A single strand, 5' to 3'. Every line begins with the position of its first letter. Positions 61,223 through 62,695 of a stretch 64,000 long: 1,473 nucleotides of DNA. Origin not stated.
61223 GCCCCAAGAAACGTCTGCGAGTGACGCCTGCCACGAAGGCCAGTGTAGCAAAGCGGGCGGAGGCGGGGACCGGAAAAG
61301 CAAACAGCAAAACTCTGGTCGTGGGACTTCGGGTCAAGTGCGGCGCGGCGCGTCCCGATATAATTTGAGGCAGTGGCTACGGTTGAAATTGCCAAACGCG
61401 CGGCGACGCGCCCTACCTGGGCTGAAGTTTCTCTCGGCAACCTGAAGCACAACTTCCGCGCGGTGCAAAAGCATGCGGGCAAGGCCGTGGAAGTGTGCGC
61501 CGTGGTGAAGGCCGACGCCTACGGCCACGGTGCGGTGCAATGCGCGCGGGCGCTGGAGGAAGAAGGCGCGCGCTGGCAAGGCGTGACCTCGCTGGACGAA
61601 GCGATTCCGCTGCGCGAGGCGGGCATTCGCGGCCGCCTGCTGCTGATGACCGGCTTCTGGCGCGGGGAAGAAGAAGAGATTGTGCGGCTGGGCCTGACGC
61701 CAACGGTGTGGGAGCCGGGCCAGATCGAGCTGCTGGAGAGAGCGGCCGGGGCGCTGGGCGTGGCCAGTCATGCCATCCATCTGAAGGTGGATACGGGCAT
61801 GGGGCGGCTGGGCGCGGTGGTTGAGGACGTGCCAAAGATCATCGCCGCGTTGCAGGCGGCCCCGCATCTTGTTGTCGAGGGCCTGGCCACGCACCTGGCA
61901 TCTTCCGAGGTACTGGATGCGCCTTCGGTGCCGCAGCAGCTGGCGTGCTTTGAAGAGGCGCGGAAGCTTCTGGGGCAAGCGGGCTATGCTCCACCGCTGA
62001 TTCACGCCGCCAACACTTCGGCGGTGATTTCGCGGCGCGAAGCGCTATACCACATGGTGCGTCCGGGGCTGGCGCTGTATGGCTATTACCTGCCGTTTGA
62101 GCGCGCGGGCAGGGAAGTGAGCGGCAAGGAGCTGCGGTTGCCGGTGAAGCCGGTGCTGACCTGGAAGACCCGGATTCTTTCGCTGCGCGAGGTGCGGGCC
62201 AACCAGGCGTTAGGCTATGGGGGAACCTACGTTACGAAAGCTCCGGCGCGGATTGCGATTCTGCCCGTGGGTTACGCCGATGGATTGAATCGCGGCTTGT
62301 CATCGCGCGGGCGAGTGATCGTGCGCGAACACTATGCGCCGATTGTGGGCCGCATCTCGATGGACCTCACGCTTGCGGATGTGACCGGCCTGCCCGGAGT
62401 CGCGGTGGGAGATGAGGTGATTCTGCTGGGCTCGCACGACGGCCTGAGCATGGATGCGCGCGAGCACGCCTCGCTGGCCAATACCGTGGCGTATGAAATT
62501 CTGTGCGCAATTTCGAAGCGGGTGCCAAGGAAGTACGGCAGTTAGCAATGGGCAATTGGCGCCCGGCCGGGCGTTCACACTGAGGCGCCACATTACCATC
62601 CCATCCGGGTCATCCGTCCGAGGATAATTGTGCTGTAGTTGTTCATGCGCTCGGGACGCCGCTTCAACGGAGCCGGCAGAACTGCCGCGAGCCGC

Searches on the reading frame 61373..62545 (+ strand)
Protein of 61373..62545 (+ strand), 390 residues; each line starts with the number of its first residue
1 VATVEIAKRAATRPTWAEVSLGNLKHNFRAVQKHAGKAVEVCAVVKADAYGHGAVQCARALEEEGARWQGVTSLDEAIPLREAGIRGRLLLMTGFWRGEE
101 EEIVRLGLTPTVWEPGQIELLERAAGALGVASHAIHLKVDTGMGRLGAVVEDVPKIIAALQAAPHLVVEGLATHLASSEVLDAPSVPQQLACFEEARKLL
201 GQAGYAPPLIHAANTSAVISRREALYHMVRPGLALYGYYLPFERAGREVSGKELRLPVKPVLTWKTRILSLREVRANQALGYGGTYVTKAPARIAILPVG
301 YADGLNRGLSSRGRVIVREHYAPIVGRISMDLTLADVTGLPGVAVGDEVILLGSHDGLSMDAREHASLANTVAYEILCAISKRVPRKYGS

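Call 92: search_protein_families(library=pfam, proteins=[window:61373-62545:+], max_evalue=0.001)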
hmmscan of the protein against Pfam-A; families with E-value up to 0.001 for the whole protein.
window:61373-62545:+ (390 aa): 2 families
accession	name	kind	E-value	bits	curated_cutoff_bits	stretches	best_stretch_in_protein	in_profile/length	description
PF01168.26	Ala_racemase_N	-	1.6e-66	224.6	24.1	1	19-239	1-219/220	Alanine racemase, N-terminal domain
PF00842.27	Ala_racemase_C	-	2.1e-42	144.1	25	1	261-388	1-127/127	Alanine racemase, C-terminal domain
